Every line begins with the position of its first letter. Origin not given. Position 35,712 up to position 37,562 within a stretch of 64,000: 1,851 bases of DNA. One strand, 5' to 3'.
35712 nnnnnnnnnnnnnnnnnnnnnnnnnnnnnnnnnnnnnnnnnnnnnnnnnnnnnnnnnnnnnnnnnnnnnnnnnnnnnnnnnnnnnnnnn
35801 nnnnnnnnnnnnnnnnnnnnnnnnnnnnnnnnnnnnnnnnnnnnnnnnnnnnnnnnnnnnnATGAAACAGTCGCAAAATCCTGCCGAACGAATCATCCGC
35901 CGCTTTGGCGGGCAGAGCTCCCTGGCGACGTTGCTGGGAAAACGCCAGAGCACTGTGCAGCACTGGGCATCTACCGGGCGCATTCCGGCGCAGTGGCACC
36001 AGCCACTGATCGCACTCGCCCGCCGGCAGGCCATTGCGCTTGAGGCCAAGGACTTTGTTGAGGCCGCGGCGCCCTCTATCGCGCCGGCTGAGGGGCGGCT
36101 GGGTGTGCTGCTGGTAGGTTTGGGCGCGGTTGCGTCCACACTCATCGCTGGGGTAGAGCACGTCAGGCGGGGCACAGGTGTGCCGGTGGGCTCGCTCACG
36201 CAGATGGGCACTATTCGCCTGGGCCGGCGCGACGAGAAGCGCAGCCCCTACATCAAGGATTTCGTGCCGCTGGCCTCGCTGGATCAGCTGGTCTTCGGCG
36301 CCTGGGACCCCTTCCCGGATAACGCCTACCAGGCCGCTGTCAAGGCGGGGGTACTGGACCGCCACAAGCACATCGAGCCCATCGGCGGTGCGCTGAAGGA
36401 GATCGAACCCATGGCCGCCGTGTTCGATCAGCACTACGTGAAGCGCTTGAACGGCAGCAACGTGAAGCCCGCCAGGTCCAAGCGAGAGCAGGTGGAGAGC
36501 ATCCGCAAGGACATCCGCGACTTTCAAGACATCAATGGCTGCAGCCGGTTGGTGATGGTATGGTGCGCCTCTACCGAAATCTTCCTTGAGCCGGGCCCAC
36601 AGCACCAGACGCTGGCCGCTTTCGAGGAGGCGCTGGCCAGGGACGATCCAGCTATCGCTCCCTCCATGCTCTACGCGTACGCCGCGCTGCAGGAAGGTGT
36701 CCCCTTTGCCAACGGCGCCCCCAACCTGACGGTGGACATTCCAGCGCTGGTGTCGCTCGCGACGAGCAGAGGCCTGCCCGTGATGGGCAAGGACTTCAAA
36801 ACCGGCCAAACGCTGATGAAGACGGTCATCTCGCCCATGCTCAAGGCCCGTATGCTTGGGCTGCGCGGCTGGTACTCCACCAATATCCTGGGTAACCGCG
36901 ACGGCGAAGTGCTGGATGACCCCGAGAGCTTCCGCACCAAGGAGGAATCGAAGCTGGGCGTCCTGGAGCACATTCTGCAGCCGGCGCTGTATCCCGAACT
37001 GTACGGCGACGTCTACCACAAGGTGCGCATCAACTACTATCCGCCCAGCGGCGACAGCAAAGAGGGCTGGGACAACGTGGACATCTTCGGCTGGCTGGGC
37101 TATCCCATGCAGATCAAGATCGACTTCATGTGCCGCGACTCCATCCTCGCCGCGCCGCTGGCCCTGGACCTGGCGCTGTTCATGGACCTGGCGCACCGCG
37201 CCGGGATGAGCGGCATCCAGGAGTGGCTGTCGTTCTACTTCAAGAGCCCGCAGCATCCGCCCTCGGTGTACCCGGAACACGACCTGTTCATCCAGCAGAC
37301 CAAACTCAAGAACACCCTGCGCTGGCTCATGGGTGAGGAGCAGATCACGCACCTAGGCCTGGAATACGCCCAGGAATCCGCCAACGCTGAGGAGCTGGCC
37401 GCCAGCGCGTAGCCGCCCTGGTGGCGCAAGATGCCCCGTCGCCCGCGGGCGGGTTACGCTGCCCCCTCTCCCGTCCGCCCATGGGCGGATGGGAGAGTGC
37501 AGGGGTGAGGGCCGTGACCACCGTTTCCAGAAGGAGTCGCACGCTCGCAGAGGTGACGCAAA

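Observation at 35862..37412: In-frame fusion of a Cro/YdaS-like HTH module to myo-inositol-1-phosphate synthase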

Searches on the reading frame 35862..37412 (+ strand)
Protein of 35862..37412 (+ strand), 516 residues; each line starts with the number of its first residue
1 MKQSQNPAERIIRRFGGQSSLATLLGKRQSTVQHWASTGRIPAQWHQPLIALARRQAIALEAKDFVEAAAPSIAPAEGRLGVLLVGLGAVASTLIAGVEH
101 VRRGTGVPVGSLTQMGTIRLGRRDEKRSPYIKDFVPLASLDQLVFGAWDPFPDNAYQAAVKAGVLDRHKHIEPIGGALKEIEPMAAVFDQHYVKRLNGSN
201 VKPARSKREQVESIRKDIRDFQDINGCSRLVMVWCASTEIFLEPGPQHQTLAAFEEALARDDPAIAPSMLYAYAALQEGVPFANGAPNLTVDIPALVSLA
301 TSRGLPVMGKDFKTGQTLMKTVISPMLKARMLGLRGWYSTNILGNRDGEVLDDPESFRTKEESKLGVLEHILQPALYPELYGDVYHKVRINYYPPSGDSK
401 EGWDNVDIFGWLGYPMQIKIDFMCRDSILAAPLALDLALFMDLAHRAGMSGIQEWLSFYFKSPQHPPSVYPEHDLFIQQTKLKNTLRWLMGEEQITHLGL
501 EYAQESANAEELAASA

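Call 3: search_protein_families(library=pfam, proteins=[window:35862-37412:+], max_evalue=1)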
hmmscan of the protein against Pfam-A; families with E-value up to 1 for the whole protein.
window:35862-37412:+ (516 aa): 6 families
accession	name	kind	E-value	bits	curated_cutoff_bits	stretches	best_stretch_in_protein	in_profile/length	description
PF07994.18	NAD_binding_5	-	1.3e-95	321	25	1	80-487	1-321/321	Myo-inositol-1-phosphate synthase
PF01658.22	Inos-1-P_synth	-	1.1e-32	112.8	27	1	315-427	1-107/107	Myo-inositol-1-phosphate synthase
PF15943.11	YdaS_toxin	-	0.0017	18.5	30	1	10-44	3-38/65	Bacterial toxin YdaS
PF14549.12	P22_Cro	-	0.0085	16.3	30.2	1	9-42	3-34/60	DNA-binding transcriptional regulator Cro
PF12728.13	HTH_17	-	0.1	13.3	27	1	21-44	7-30/51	Helix-turn-helix domain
PF21134.2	T4_UVSX_C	-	0.14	12.8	27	1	336-365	20-49/65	Bacteriophage T4, Recombination and repair protein, C-terminal domain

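Call 4: search_protein_families(library=ncbifam, proteins=[window:35862-37412:+], max_evalue=1)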
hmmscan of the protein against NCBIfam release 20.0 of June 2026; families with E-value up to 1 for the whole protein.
window:35862-37412:+ (516 aa): 2 families
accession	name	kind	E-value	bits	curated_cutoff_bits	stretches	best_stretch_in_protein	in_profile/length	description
NF046037.1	carphisopro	domain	6e-17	61.6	38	1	8-60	1-53/54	carph-isopro domain-containing protein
TIGR03450.1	mycothiol_INO1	equivalog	8e-05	22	638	1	269-451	140-325/355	inositol-3-phosphate synthase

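Call 5: find_homologous_proteins(query=window:35862-37409:+)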
Query window:35862-37409:+ (516 aa): 8000 proteins with E <= 0.001 among 8000 candidates; the best 120 are listed.
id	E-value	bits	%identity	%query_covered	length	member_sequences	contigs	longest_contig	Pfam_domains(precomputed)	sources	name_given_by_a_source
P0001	0.0e+0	1151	97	100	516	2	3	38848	PF01658.23,PF07994.19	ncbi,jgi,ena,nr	ncbi:MAG TPA: inositol-3-phosphate synthase [Chloroflexota bacterium]|nr:inositol-3-phosphate syntha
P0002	1.0e-277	940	80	97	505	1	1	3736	PF01658.23,PF07994.19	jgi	-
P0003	1.6e-276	936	80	97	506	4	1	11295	PF01658.23,PF07994.19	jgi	jgi:myo-inositol-1-phosphate synthase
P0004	1.0e-275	933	78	98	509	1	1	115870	PF01658.23,PF07994.19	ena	-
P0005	1.1e-275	933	80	97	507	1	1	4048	PF01658.23,PF07994.19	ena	-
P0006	1.9e-275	933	78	97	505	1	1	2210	PF01658.23,PF07994.19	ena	-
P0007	1.3e-274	930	78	97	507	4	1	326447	PF01658.23,PF07994.19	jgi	jgi:myo-inositol-1-phosphate synthase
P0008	1.8e-274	929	79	97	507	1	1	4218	PF01658.23,PF07994.19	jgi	jgi:myo-inositol-1-phosphate synthase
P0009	2.8e-274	929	80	97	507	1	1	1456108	PF01658.23,PF07994.19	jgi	jgi:myo-inositol-1-phosphate synthase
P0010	4.1e-274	928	77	99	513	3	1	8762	PF01658.23,PF07994.19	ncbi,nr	ncbi:MAG TPA: inositol-3-phosphate synthase [Dehalococcoidia bacterium]|nr:inositol-3-phosphate synt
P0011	4.8e-274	928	78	97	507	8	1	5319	PF01658.23,PF07994.19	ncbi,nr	ncbi:MAG TPA: inositol-3-phosphate synthase [Candidatus Dormibacteraeota bacterium]|nr:inositol-3-ph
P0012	5.0e-274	928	77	98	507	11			PF01658.23,PF07994.19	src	-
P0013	6.1e-274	928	78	97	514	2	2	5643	PF01658.23,PF07994.19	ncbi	ncbi:MAG: inositol-3-phosphate synthase [Dehalococcoidia bacterium]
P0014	1.1e-273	927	79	97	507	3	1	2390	PF01658.23,PF07994.19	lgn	-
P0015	2.6e-273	925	78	98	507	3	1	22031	PF01658.23,PF07994.19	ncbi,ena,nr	ncbi:MAG TPA: inositol-3-phosphate synthase [Candidatus Dormibacteraeota bacterium]|nr:inositol-3-ph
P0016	3.7e-273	925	79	97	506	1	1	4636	PF01658.23,PF07994.19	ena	-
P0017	4.3e-273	925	79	98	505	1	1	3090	PF01658.23,PF07994.19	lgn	-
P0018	5.7e-273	924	79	97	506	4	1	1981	PF01658.23,PF07994.19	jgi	-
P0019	5.7e-273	924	79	97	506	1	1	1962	PF01658.23,PF07994.19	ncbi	-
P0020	8.1e-273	924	79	98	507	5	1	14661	PF01658.23,PF07994.19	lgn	-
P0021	1.2e-272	923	78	98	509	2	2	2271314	PF01658.23,PF07994.19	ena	-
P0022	1.3e-272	923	77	97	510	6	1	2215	PF01658.23,PF07994.19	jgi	jgi:myo-inositol-1-phosphate synthase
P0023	1.5e-272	923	79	97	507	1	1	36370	PF01658.23,PF07994.19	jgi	jgi:myo-inositol-1-phosphate synthase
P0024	1.8e-272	923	78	98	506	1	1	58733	PF01658.23,PF07994.19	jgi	jgi:myo-inositol-1-phosphate synthase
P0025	2.3e-272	922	79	97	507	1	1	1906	PF01658.23,PF07994.19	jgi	-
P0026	2.5e-272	922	78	97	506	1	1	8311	PF01658.23,PF07994.19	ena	-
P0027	3.1e-272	922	79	97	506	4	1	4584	PF01658.23,PF07994.19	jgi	jgi:myo-inositol-1-phosphate synthase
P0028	3.2e-272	922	78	97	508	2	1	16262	PF01658.23,PF07994.19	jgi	jgi:myo-inositol-1-phosphate synthase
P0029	3.3e-272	922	78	99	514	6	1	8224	PF01658.23,PF07994.19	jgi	jgi:myo-inositol-1-phosphate synthase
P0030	3.5e-272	922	79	97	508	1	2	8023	PF01658.23,PF07994.19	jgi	jgi:myo-inositol-1-phosphate synthase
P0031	3.7e-272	922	77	98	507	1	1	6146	PF01658.23,PF07994.19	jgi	jgi:myo-inositol-1-phosphate synthase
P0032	4.0e-272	922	77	97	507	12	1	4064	PF01658.23,PF07994.19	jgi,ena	-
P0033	5.2e-272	921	80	97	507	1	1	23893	PF01658.23,PF07994.19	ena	-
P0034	5.6e-272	921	77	98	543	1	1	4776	PF01658.23,PF07994.19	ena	-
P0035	5.9e-272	921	78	98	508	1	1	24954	PF01658.23,PF07994.19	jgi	jgi:myo-inositol-1-phosphate synthase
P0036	7.7e-272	921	79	96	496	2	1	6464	PF01658.23,PF07994.19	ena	-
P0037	7.9e-272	921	79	97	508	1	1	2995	PF01658.23,PF07994.19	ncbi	-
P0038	1.0e-271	920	78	98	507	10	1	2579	PF01658.23,PF07994.19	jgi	-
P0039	1.6e-271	920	78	98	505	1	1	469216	PF01658.23,PF07994.19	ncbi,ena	-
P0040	2.0e-271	919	76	97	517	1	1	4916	PF01658.23,PF07994.19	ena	-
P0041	2.0e-271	919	77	97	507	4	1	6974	PF01658.23,PF07994.19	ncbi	-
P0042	2.4e-271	919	78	98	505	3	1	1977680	PF01658.23,PF07994.19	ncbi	ncbi:MAG: inositol-3-phosphate synthase [Dehalococcoidia bacterium]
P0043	2.8e-271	919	79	97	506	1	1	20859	PF01658.23,PF07994.19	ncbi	-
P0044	2.8e-271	919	78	97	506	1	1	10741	PF01658.23,PF07994.19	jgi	jgi:myo-inositol-1-phosphate synthase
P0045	3.5e-271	918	76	98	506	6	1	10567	PF01658.23,PF07994.19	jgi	jgi:myo-inositol-1-phosphate synthase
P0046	4.0e-271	918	78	98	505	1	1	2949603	PF01658.23,PF07994.19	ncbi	ncbi:MAG: inositol-3-phosphate synthase [Dehalococcoidia bacterium]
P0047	4.9e-271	918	77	97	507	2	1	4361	PF01658.23,PF07994.19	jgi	jgi:myo-inositol-1-phosphate synthase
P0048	7.0e-271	917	78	98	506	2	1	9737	PF01658.23,PF07994.19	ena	-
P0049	8.7e-271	917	76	98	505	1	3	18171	PF01658.23,PF07994.19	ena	-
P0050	9.9e-271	917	79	97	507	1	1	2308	PF01658.23,PF07994.19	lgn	-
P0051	1.7e-270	916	78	97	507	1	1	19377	PF01658.23,PF07994.19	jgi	jgi:myo-inositol-1-phosphate synthase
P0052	1.7e-270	916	76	97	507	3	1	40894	PF01658.23,PF07994.19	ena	-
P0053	2.3e-270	916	78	97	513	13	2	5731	PF01658.23,PF07994.19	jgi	jgi:myo-inositol-1-phosphate synthase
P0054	2.3e-270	916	78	98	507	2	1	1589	PF01658.23,PF07994.19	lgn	-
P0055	2.9e-270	915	78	97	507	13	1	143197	PF01658.23,PF07994.19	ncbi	-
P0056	3.0e-270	915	77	98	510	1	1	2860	PF01658.23,PF07994.19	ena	-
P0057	3.1e-270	915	78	97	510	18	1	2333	PF01658.23,PF15943.12,PF07994.19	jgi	-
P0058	3.1e-270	915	76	98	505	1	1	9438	PF01658.23,PF07994.19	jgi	jgi:myo-inositol-1-phosphate synthase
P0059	3.3e-270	915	78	97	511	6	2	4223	PF01658.23,PF07994.19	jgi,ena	jgi:myo-inositol-1-phosphate synthase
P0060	3.8e-270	915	78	97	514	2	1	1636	PF01658.23,PF07994.19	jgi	jgi:myo-inositol-1-phosphate synthase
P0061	3.8e-270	915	76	98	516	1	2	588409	PF01658.23,PF07994.19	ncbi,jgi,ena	-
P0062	3.8e-270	915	78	98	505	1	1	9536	PF01658.23,PF07994.19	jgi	jgi:myo-inositol-1-phosphate synthase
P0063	4.1e-270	915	76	98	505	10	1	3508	PF01658.23,PF07994.19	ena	-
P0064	5.3e-270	915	76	98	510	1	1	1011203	PF01658.23,PF07994.19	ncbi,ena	-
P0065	5.6e-270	914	77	97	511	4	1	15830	PF01658.23,PF07994.19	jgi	jgi:myo-inositol-1-phosphate synthase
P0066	5.6e-270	914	78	97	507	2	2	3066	PF01658.23,PF07994.19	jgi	-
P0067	5.9e-270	914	77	97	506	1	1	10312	PF01658.23,PF07994.19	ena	-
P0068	5.9e-270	914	76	98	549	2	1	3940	PF01658.23,PF07994.19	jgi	jgi:myo-inositol-1-phosphate synthase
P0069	6.1e-270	914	78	97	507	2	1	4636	PF01658.23,PF07994.19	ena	-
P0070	6.1e-270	914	78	98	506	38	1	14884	PF01658.23,PF07994.19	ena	-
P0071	6.3e-270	914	76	97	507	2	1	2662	PF01658.23,PF07994.19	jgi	-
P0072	7.5e-270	914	76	98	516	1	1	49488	PF01658.23,PF07994.19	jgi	jgi:myo-inositol-1-phosphate synthase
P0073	9.4e-270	914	76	98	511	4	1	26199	PF01658.23,PF07994.19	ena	-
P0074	1.0e-269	914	77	97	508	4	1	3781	PF01658.23,PF07994.19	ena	-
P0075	1.2e-269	913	79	96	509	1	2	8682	PF01658.23,PF07994.19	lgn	-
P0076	1.8e-269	913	77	97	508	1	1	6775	PF01658.23,PF07994.19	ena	-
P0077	2.3e-269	912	78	97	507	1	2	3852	PF01658.23,PF07994.19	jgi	jgi:myo-inositol-1-phosphate synthase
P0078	2.4e-269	912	78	97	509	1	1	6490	PF01658.23,PF07994.19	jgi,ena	jgi:myo-inositol-1-phosphate synthase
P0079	2.5e-269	912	77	97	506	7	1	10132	PF01658.23,PF07994.19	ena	-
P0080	2.6e-269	912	77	98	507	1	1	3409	PF01658.23,PF07994.19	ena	-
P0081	2.6e-269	912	77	97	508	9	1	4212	PF01658.23,PF07994.19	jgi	jgi:myo-inositol-1-phosphate synthase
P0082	2.6e-269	912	79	97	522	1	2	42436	PF01658.23,PF07994.19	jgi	-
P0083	2.9e-269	912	77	98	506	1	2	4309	PF01658.23,PF07994.19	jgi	jgi:myo-inositol-1-phosphate synthase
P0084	3.0e-269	912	77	97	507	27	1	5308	PF01658.23,PF07994.19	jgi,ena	-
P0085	3.3e-269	912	77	97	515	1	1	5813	PF01658.23,PF07994.19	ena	-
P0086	3.3e-269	912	77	98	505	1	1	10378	PF01658.23,PF07994.19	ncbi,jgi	ncbi:MAG TPA: inositol-3-phosphate synthase [Thermomicrobiales bacterium]|jgi:myo-inositol-1-phospha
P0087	3.4e-269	912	78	97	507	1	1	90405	PF01658.23,PF07994.19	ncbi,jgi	-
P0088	3.5e-269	912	77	98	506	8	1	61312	PF01658.23,PF07994.19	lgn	-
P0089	4.8e-269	911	78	97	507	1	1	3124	PF01658.23,PF07994.19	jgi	jgi:myo-inositol-1-phosphate synthase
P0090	5.0e-269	911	77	98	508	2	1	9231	PF01658.23,PF07994.19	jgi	jgi:myo-inositol-1-phosphate synthase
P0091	5.8e-269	911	77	97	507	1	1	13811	PF01658.23,PF07994.19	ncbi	-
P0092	6.6e-269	911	76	97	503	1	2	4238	PF01658.23,PF07994.19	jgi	jgi:myo-inositol-1-phosphate synthase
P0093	7.0e-269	911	77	97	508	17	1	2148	PF01658.23,PF07994.19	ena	-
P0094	7.0e-269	911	77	98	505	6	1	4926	PF01658.23,PF07994.19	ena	-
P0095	7.8e-269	911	77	97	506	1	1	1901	PF01658.23,PF07994.19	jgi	jgi:myo-inositol-1-phosphate synthase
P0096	8.1e-269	911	77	97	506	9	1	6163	PF01658.23,PF07994.19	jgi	-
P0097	8.7e-269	911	77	97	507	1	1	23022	PF01658.23,PF15943.12,PF07994.19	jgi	jgi:myo-inositol-1-phosphate synthase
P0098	1.1e-268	910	77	97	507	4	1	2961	PF01658.23,PF07994.19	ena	-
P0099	1.2e-268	910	77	98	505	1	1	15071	PF01658.23,PF07994.19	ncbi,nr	ncbi:MAG TPA: inositol-3-phosphate synthase [Thermomicrobiales bacterium]|nr:inositol-3-phosphate sy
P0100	1.2e-268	910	77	98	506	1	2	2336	PF01658.23,PF07994.19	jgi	jgi:myo-inositol-1-phosphate synthase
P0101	1.6e-268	910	77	98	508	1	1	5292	PF01658.23,PF07994.19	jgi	jgi:myo-inositol-1-phosphate synthase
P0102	1.6e-268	910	77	98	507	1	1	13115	PF01658.23,PF07994.19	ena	-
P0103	1.9e-268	909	77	97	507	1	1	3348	PF01658.23,PF07994.19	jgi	jgi:myo-inositol-1-phosphate synthase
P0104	2.7e-268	909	76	97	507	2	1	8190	PF01658.23,PF07994.19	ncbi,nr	ncbi:MAG TPA: inositol-3-phosphate synthase [Candidatus Dormibacteraeota bacterium]|nr:inositol-3-ph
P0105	2.8e-268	909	76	97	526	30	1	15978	PF01658.23,PF07994.19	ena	-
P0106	2.9e-268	909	78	98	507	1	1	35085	PF01658.23,PF07994.19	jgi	jgi:myo-inositol-1-phosphate synthase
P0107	3.1e-268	909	76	98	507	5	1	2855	PF01658.23,PF07994.19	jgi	-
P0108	3.2e-268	909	77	98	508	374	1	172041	PF01658.23,PF07994.19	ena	-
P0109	3.5e-268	909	76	97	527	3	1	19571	PF01658.23,PF07994.19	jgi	jgi:myo-inositol-1-phosphate synthase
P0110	3.7e-268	908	76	97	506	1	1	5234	PF01658.23,PF07994.19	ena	-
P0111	4.3e-268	908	76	98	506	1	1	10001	PF01658.23,PF07994.19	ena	-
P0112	4.4e-268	908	77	97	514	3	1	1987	PF01658.23,PF07994.19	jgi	jgi:myo-inositol-1-phosphate synthase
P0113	4.8e-268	908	77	97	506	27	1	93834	PF01658.23,PF07994.19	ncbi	ncbi:MAG: myo-inositol-1-phosphate synthase [Dehalococcoidia bacterium]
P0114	5.0e-268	908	76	97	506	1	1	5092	PF01658.23,PF07994.19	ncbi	-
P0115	5.0e-268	908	77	98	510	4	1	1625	PF01658.23,PF07994.19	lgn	-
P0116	5.6e-268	908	76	98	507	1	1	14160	PF01658.23,PF07994.19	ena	-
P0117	6.9e-268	908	76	97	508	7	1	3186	PF01658.23,PF07994.19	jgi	jgi:myo-inositol-1-phosphate synthase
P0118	7.9e-268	907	77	97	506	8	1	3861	PF01658.23,PF07994.19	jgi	jgi:myo-inositol-1-phosphate synthase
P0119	1.2e-267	907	76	97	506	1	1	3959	PF01658.23,PF07994.19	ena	-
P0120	1.2e-267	907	75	98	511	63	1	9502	PF01658.23,PF07994.19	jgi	jgi:myo-inositol-1-phosphate synthase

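Call 18: search_solved_structures(query=window:35862-37409:+, max_evalue=0.001)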
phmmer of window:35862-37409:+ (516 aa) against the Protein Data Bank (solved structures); distinct sequences matched with E-value up to 0.001: 13.
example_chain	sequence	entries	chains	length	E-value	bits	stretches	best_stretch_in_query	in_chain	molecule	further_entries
7nwr_B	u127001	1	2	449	2.7e-165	554.2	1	72-497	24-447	Inositol-3-phosphate synthase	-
9m53_A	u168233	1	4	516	1.6e-55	192.1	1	79-502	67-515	Inositol-3-phosphate synthase 1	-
1jkf_A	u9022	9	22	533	6.2e-49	170.3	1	79-494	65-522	myo-inositol-1-phosphate synthase | Inositol-3-phosphate synthase | myo-inositol-phosphate synthase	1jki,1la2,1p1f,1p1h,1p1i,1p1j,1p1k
1u1i_A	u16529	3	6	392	1.2e-43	152.8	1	88-478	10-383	myo-inositol-1-phosphate synthase | Myo-inositol-1-phosphate synthase (Ino1)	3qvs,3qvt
3qvw_A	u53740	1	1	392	1.9e-43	152.2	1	88-478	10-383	Myo-inositol-1-phosphate synthase (Ino1)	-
1vko_A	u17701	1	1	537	4.1e-43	151.1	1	108-459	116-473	inositol-3-phosphate synthase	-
9f2k_A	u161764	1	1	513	5.3e-43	150.8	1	79-447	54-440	inositol-3-phosphate synthase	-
3qvx_A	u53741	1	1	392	8.5e-43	150.1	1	88-478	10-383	Myo-inositol-1-phosphate synthase (Ino1)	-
3qw2_A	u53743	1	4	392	1.6e-42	149.1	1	88-478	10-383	Myo-inositol-1-phosphate synthase (Ino1)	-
3cin_A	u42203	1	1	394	1.9e-12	49.9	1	231-464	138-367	Myo-inositol-1-phosphate synthase-related protein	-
6k96_A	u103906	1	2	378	7.5e-12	48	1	268-474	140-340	Five-membered-cyclitol-phosphate synthase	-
1gr0_A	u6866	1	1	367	0.00015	23.9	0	269-367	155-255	INOSITOL-3-PHOSPHATE SYNTHASE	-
3bd1_A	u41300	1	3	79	0.00048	22.2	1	8-72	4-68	Cro protein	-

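Call 25: find_related_loci(query=window:35862-37409:+, collection=genome_contigs, flank=4000)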
Query window:35862-37409:+ (516 aa) in genome_contigs; peptide patterns used: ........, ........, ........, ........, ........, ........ (x = any residue, [..] = any of these).
476 stretches matched a pattern; 440 encode a relative of the query (tblastn E <= 1e-3); the best 80 are kept; 80 distinct loci.
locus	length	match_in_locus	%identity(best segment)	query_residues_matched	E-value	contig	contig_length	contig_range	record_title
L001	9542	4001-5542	97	1-514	0e+0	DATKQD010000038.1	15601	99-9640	MAG TPA_asm: Chloroflexota bacterium isolate SMAG_U13993 k141_1146418, whole genome shotgun sequence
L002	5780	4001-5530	77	1-510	0e+0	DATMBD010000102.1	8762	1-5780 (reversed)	MAG TPA_asm: Dehalococcoidia bacterium isolate SMAG_U13344 k141_564652, whole genome shotgun sequence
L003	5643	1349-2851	78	6-506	0e+0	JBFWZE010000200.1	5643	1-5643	MAG: Dehalococcoidia bacterium isolate CA_2019_TPBS_180 NODE_51063_length_5643_cov_14.952502_TPBS, whole genome shotgun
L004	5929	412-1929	78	3-506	0e+0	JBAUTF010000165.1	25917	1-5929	MAG: Candidatus Dormiibacterota bacterium isolate MFD05778_ilm_asm_bin8 k127_42878, whole genome shotgun sequence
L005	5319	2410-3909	78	6-505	0e+0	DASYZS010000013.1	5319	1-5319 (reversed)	MAG TPA_asm: Candidatus Dormiibacterota bacterium isolate SMAG_U6368 k141_1663, whole genome shotgun sequence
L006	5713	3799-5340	77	1-515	0e+0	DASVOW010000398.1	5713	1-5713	MAG TPA_asm: Ktedonobacterales bacterium isolate SMAG_U3163 k141_153404, whole genome shotgun sequence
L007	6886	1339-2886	76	3-516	0e+0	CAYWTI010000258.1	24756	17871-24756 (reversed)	MAG TPA_asm: uncultured Actinomycetes bacterium isolate binchicken_co279_40 genome assembly, contig: k141_1590614, whole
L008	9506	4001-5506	77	4-505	0e+0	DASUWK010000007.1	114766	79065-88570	MAG TPA_asm: Candidatus Dormiibacterota bacterium isolate SMAG_U1841 k141_142563, whole genome shotgun sequence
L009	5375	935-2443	77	2-504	0e+0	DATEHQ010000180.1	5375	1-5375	MAG TPA_asm: Candidatus Dormiibacterota bacterium isolate SMAG_U8815 k141_447605, whole genome shotgun sequence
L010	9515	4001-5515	76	1-505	0e+0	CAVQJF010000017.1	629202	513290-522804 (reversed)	MAG: uncultured Solirubrobacteraceae bacterium isolate MFD10064.bin.1.1 genome assembly, contig: contig_4862, whole geno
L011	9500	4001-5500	77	6-505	0e+0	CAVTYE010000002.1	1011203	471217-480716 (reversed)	MAG: uncultured Chloroflexia bacterium isolate MFD04944.bin.2.175 genome assembly, contig: contig_31027, whole genome sh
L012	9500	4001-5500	78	6-505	0e+0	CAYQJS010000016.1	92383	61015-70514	MAG TPA_asm: uncultured Chloroflexota bacterium isolate SRP119689_co1_77 genome assembly, contig: NODE_218_length_92383_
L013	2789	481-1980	78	6-505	0e+0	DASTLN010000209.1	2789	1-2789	MAG TPA_asm: Dehalococcoidia bacterium isolate SMAG_U2898 k141_1279699, whole genome shotgun sequence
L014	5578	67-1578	77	1-505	0e+0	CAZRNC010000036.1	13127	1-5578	MAG TPA_asm: uncultured Thermomicrobiales bacterium isolate SRP344714_co1_265 genome assembly, contig: NODE_8648_length_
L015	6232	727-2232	76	4-505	0e+0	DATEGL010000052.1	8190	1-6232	MAG TPA_asm: Candidatus Dormiibacterota bacterium isolate SMAG_U8784 k141_1055962, whole genome shotgun sequence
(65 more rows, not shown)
